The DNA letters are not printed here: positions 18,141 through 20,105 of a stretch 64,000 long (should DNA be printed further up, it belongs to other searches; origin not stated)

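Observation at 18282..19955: A 554-aa TGS-domain / uridine-kinase fusion gene heads the gap operon where cggR normally sits, and is translationally coupled to gap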

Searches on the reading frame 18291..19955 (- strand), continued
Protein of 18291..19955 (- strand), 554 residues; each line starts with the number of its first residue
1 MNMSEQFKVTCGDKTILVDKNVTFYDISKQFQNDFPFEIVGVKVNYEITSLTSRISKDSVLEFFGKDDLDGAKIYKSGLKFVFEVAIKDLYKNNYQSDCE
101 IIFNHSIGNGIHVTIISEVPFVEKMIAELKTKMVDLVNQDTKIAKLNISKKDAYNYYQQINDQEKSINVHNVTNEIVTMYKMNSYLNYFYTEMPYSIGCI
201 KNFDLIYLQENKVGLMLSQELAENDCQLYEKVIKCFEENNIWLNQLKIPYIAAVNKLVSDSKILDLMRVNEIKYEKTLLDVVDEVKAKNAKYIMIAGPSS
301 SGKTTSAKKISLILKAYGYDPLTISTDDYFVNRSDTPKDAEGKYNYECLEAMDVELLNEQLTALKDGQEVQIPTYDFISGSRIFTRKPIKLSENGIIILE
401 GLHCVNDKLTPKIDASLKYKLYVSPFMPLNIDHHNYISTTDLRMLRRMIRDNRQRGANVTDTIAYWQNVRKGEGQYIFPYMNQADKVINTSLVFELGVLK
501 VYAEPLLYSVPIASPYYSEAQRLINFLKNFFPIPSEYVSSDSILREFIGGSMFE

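Call 13: find_related_loci(query=A1, collection=genome_contigs, flank=6000)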
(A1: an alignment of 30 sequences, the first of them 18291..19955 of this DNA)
Query A1 (554 aa) in genome_contigs; peptide patterns used: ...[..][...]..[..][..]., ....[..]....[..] (x = any residue, [..] = any of these).
600 stretches matched a pattern (row limit reached: there are more); 585 encode a relative of the query (tblastn E <= 1e-3); the best 80 are kept; 80 distinct loci.
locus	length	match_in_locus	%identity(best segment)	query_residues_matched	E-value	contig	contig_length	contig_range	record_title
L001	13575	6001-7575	48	22-549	1e-166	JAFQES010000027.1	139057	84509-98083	MAG: Bacilli bacterium isolate RGIG1752 Goat_Cecum-3__c674423, whole genome shotgun sequence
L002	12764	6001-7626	46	6-550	1e-164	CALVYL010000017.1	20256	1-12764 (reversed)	MAG: uncultured Bacilli bacterium isolate BRZ_MF__bin59 genome assembly, contig: BRZ_MF__NODE_2778_length_20256_cov_7.19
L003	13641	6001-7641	46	2-550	3e-163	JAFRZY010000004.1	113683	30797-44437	MAG: Bacilli bacterium isolate RGIG2951 Goat_Rectum-1__c126055, whole genome shotgun sequence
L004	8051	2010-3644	46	5-551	1e-162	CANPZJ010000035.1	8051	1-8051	MAG: uncultured Bacilli bacterium isolate Lapin-003-2__bin68 genome assembly, contig: Lapin-003-2__NODE_7697_length_8051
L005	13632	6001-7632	45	2-549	2e-160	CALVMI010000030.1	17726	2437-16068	MAG: uncultured Bacilli bacterium isolate E04__bin24 genome assembly, contig: E04__k127_7308681, whole genome shotgun se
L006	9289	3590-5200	45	9-549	7e-160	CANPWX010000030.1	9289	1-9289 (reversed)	MAG: uncultured Bacilli bacterium isolate Lapin-004__bin21 genome assembly, contig: Lapin-004__NODE_10176_length_9289_co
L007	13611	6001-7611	47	12-554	5e-160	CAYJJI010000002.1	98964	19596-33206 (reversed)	MAG TPA_asm: uncultured Muribaculaceae bacterium isolate ERP123703_co3_130 genome assembly, contig: NODE_154_length_9896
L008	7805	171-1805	45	5-551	1e-159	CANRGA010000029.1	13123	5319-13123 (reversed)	MAG: uncultured Bacilli bacterium isolate Lapin-022__bin6 genome assembly, contig: Lapin-022__NODE_4718_length_13123_cov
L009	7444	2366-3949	46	20-550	3e-159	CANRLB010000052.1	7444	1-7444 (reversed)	MAG: uncultured Bacilli bacterium isolate Lapin-011__bin94 genome assembly, contig: Lapin-011__NODE_11623_length_7444_co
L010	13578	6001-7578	46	22-550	6e-158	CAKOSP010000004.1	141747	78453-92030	MAG: uncultured Bacilli bacterium isolate REFINED_METABAT215_TOP10_CONTIGS_1500_ASSEMBLY_K77_MERGED__Hadza_MoBio_hadza-A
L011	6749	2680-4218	47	39-554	3e-157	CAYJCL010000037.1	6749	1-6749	MAG TPA_asm: uncultured Muribaculaceae bacterium isolate ERP123703_co1_262 genome assembly, contig: NODE_11888_length_67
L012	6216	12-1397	51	95-554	3e-157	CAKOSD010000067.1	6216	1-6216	MAG: uncultured Bacilli bacterium isolate REFINED_METABAT215_TOP10_CONTIGS_1500_ASSEMBLY_K77_MERGED__Hadza_MoBio_C-REDO_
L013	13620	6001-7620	45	8-550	9e-154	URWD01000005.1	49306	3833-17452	uncultured Tenericutes bacterium isolate UMGS1410 genome assembly, contig: NODE_207_length_49306_cov_8.849749, whole gen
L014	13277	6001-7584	47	20-550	6e-153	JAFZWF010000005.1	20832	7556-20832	MAG: Bacilli bacterium isolate RGIG8154 Water_buffalos_Rumen-3__c203350, whole genome shotgun sequence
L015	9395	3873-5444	46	22-549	3e-151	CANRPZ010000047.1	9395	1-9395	MAG: uncultured Bacilli bacterium isolate Lapin-017__bin52 genome assembly, contig: Lapin-017__NODE_5640_length_9395_cov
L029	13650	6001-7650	41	3-554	3e-135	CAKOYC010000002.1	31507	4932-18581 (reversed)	MAG: uncultured Bacilli bacterium isolate REFINED_METABAT215_TOP10_CONTIGS_1500_ASSEMBLY_K77_MERGED__Hadza_MoBio_hadza-A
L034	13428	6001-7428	45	73-553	6e-140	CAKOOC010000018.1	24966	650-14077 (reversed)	MAG: uncultured Bacilli bacterium isolate REFINED_METABAT215_TOP10_CONTIGS_1500_ASSEMBLY_K77_MERGED__Hadza_MoBio_hadza-A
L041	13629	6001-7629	40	8-553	1e-127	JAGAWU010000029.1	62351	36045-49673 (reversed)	MAG: Bacilli bacterium isolate RGIG8845 Water_deer_Omasum-1__c119465, whole genome shotgun sequence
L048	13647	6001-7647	38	3-553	8e-125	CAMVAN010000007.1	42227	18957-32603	MAG TPA_asm: uncultured Bacillales bacterium isolate SRR8387716_bin.66_metaWRAP_v1.3_MAG genome assembly, contig: ERZ142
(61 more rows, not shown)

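Call 40: find_encoding_contigs(protein=P0001, flank=3000, max_places=3)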
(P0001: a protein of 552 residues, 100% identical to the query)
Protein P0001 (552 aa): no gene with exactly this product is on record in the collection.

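Call 42: list_cluster_members(proteins=[P0001, P0064, P0041])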
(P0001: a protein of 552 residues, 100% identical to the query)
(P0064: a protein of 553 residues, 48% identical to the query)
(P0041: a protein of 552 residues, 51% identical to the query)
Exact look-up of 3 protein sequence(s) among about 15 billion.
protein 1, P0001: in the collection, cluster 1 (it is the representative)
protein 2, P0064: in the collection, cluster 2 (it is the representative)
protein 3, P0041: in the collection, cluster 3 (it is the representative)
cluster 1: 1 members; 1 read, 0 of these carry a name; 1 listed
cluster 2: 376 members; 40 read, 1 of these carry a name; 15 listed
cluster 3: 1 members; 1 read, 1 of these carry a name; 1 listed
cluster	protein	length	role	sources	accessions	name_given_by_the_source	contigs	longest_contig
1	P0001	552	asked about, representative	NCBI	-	-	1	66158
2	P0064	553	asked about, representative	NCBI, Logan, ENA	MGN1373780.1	MAG: nucleoside kinase [Bacilli bacterium]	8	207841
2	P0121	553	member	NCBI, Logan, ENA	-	-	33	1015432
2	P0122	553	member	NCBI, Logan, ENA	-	-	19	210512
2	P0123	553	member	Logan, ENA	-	-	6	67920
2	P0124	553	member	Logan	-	-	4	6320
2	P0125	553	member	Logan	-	-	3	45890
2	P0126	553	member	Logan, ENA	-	-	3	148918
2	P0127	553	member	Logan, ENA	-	-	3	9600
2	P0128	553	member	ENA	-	-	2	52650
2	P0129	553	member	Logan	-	-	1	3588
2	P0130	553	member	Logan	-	-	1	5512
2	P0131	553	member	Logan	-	-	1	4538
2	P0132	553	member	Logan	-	-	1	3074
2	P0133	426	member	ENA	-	-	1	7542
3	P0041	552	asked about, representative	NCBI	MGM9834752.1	MAG: nucleoside kinase [Bacilli bacterium]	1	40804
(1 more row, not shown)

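Call 48: predict_structure(alignment_id=A1)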
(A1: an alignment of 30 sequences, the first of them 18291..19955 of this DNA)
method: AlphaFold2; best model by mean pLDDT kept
length: 554 residues; sequences in the alignment: 30
mean_pLDDT: 90.6   pTM: 0.86
mean pLDDT of the five models: 90.6, 90.4, 89.6, 89.3, 89.1
residues with pLDDT >= 90: 354; 70-90: 194; 50-70: 4; < 50: 2
segments of 3 or more residues with pLDDT < 50: none
pLDDT, mean of each block of 10 residues (from residue 1): 77 92 91 91 86 91 88 91 96 95 88 95 96 94 90 93 87 85 88 86 92 92 84 90 93 93 93 94 97 92 92 97 96 92 89 97 96 93 93 96 94 96 88 88 89 80 84 83 92 92 93 87 89 90 83 75
secondary structure, 60 per line:
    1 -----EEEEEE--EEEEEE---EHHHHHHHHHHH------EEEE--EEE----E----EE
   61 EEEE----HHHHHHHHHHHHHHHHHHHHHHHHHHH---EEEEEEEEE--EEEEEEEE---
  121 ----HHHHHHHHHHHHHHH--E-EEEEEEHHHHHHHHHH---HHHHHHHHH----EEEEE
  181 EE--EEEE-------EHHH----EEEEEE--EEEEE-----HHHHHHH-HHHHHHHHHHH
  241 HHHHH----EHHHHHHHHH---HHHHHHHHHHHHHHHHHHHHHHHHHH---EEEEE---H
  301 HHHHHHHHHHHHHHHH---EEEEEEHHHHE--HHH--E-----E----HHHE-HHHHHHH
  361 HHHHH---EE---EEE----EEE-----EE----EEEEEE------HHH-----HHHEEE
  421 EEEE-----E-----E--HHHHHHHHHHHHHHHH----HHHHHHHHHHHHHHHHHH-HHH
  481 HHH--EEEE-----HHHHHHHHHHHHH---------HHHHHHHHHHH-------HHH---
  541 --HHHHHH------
elements in order: E6-11 E14-19 H24-34 E41-44 E47-49 E59-64 H69-95 E99-107 E110-117 H125-139 E144-149 H150-159 H163-171 E176-182 E185-188 E204-209 E212-216 H222-228 H230-245 H251-259 H263-288 E292-296 H300-316 E320-325 H326-329 H354-365 E374-376 E381-383 E395-400 E418-424 H439-454 H459-476 H478-483 E486-489 H495-507 H517-527 H543-548

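Call 61: find_homologous_proteins(query=A4, max_evalue=1e-30)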
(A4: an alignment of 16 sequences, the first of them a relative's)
Query A4 (16 sequences) (550 aa, profile of the alignment): 8000 proteins with E <= 1e-30 among 8000 candidates; the best 120 are listed.
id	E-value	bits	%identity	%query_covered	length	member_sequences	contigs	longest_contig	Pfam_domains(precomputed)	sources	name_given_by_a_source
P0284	2.5e-230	784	50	100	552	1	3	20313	PF02824.28,PF00485.25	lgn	-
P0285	8.7e-230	782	50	98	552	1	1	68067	PF00485.25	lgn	-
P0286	4.7e-229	780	49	100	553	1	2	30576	PF02824.28,PF00485.25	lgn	-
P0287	1.8e-228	778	51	96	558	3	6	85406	PF00485.25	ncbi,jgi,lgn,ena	-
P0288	5.0e-228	776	53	93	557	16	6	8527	PF02824.28,PF00485.25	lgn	-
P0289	1.3e-227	775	54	93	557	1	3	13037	PF00485.25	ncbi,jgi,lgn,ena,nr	ncbi:MAG TPA: nucleoside kinase [Acetivibrio sp.]|nr:nucleoside kinase [Acetivibrio sp.]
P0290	1.8e-227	774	52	93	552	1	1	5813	PF00485.25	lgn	-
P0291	1.9e-227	774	51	99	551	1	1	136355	PF00485.25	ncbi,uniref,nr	ncbi:nucleoside kinase [Anaerophilus nitritogenes]|uniref:nucleoside kinase n=1 Tax=Anaerophilus nit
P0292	2.4e-227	774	53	93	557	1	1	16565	PF00485.25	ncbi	-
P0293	2.4e-227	774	50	96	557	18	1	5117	PF00485.25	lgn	-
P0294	2.6e-227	774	54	93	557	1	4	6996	PF00485.25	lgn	-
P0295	2.6e-227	774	54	93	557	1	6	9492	PF00485.25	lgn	-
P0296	7.3e-227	772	51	97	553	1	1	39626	PF02824.28,PF00485.25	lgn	-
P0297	7.9e-227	772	54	93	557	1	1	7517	PF00485.25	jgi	-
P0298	1.2e-226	772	51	98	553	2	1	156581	PF00485.25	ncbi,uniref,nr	ncbi:threonine--tRNA ligase 1 [Oxobacter pfennigii]|uniref:Threonine--tRNA ligase 1 n=1 Tax=Oxobacte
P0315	2.8e-225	767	52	94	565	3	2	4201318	PF00485.25,PF20720.4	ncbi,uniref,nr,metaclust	ncbi:uridine kinase [Clostridium aceticum]|uniref:Uridine kinase n=1 Tax=Clostridium aceticum TaxID=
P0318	3.6e-225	767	47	94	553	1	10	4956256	PF00485.25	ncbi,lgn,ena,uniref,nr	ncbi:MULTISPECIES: nucleoside kinase [Sporomusa]|uniref:Threonine--tRNA ligase 1 n=1 Tax=Sporomusa s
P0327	1.4e-224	765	55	93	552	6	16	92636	PF02824.28,PF00485.25,PF20720.4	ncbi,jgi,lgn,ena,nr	ncbi:MAG: uridine kinase [Candidatus Petromonas sp.]|jgi:uridine kinase|nr:uridine kinase [Candidatu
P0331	2.0e-224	764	50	93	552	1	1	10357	PF02824.28,PF00485.25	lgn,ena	-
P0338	3.2e-224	764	50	96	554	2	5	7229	PF02824.28,PF00485.25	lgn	-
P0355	1.2e-223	762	52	100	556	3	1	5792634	PF00485.25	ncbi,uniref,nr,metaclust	ncbi:nucleoside kinase [Geosporobacter ferrireducens]|uniref:AAA family ATPase n=1 Tax=Geosporobacte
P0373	2.7e-223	761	50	100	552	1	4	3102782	PF00485.25,PF13238.13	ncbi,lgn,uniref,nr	ncbi:Threonine--tRNA ligase 2 [Koleobacter methoxysyntrophicus]|uniref:Threonine--tRNA ligase 2 n=1 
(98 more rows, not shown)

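Call 62: find_encoding_contigs(protein=P0315, flank=5000, max_places=1)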
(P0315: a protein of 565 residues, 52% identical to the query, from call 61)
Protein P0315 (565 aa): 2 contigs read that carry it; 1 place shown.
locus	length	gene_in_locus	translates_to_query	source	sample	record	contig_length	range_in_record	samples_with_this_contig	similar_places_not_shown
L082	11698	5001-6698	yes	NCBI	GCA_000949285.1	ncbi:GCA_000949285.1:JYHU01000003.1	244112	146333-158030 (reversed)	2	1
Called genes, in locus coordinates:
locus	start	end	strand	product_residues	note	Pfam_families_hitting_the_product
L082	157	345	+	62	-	PF11007:CotJA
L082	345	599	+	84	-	PF12652:CotJB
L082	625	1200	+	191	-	PF05067:Mn_catalase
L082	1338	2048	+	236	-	PF13367:PrsW-protease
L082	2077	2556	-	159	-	-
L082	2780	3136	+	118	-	PF11009:BrxC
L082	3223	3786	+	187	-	PF10502:Peptidase_S26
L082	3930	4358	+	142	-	PF00571:CBS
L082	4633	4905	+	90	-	PF00381:PTS-HPr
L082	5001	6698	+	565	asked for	PF20720:nSTAND3 (weak), PF00485:PRK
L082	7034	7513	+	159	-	PF04306:DUF456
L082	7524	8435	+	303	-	PF00892:EamA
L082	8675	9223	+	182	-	PF10502:Peptidase_S26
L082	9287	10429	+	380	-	PF08331:QueG_DUF1730, PF14697:Fer4_21 (faint), PF25160:LdpA_Fe-S-bd (faint), PF00037:Fer4 (faint), PF12838:Fer4_7 (weak), PF13484:Fer4_16, PF13646:HEAT_2 (faint)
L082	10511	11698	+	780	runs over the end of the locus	PF20437:LonC_helical, PF13654:AAA_32, PF20436:LonB_AAA-LID, PF05362:Lon_C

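Call 63: find_encoding_contigs(protein=P0318, flank=5000, max_places=1)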
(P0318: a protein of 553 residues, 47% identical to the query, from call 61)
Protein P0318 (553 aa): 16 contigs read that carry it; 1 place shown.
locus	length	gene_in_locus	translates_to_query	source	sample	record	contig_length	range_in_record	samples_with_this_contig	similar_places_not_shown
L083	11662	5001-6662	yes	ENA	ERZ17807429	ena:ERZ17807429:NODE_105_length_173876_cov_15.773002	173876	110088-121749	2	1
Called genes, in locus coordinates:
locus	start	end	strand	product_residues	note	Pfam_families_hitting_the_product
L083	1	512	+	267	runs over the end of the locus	PF02749:QRPTase_N, PF01729:QRPTase_C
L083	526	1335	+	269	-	PF12849:PBP_like_2 (weak), PF13531:SBP_bac_11, PF01547:SBP_bac_1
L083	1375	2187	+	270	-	PF13531:SBP_bac_11, PF01547:SBP_bac_1, PF13343:SBP_bac_6 (weak)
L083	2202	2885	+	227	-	PF00528:BPD_transp_1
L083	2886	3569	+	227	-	PF02463:SMC_N (weak), PF00005:ABC_tran, PF13555:AAA_29 (faint), PF13304:AAA_21 (faint)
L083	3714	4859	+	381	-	-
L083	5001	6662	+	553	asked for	PF00485:PRK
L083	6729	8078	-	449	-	PF00682:HMGL-like, PF02436:PYC_OADA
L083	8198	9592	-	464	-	PF02906:Fe_hyd_lg_C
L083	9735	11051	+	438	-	PF00324:AA_permease, PF13520:AA_permease_2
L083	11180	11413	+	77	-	-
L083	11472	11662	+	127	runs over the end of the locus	PF07561:DUF1540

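Call 64: find_encoding_contigs(protein=P0355, flank=5000, max_places=1)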
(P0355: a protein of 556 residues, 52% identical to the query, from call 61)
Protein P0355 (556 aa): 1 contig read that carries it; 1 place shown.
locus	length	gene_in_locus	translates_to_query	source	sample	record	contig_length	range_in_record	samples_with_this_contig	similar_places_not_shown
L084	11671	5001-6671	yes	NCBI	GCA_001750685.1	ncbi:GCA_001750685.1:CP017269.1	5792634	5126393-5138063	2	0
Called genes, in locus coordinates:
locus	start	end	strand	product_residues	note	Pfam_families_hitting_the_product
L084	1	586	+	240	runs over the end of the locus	PF01479:S4, PF00849:PseudoU_synth_2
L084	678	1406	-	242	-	-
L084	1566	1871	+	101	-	-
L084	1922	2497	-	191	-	PF02618:YceG (faint)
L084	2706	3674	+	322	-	PF01479:S4 (weak), PF00849:PseudoU_synth_2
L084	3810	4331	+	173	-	PF10502:Peptidase_S26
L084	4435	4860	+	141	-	PF00571:CBS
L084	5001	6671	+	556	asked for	PF00485:PRK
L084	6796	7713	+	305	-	PF04960:Glutaminase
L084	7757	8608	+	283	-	PF00881:Nitroreductase (faint), PF14512:TM1586_NiRdase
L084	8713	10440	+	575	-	PF17159:MASE3, PF07228:SpoIIE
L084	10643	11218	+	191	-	PF12840:HTH_20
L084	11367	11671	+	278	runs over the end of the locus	PF01261:AP_endonuc_2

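Call 65: find_encoding_contigs(protein=P0373, flank=5000, max_places=1)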
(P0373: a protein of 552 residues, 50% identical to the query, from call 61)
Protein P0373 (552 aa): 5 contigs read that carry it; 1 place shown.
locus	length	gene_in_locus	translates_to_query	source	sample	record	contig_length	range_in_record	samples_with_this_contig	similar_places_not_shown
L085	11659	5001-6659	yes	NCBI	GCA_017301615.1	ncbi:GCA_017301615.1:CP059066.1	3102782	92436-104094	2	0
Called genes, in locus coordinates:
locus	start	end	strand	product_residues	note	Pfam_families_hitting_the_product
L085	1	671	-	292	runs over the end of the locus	PF04205:FMN_bind (faint)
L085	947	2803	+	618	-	PF07992:Pyr_redox_2, PF00070:Pyr_redox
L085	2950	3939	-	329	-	PF08279:HTH_11, PF13412:HTH_24 (weak), PF03099:BPL_LplA_LipB, PF16917:BPL_LplA_LipB_2 (weak), PF02237:BPL_C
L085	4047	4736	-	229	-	PF00753:Lactamase_B, PF13483:Lactamase_B_3, PF12706:Lactamase_B_2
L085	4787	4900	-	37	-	-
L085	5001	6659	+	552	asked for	PF00485:PRK, PF13238:AAA_18 (weak)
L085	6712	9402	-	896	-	PF03699:UPF0182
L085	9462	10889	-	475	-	PF02878:PGM_PMM_I, PF02879:PGM_PMM_II, PF02880:PGM_PMM_III, PF00408:PGM_PMM_IV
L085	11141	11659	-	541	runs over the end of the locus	PF02554:CstA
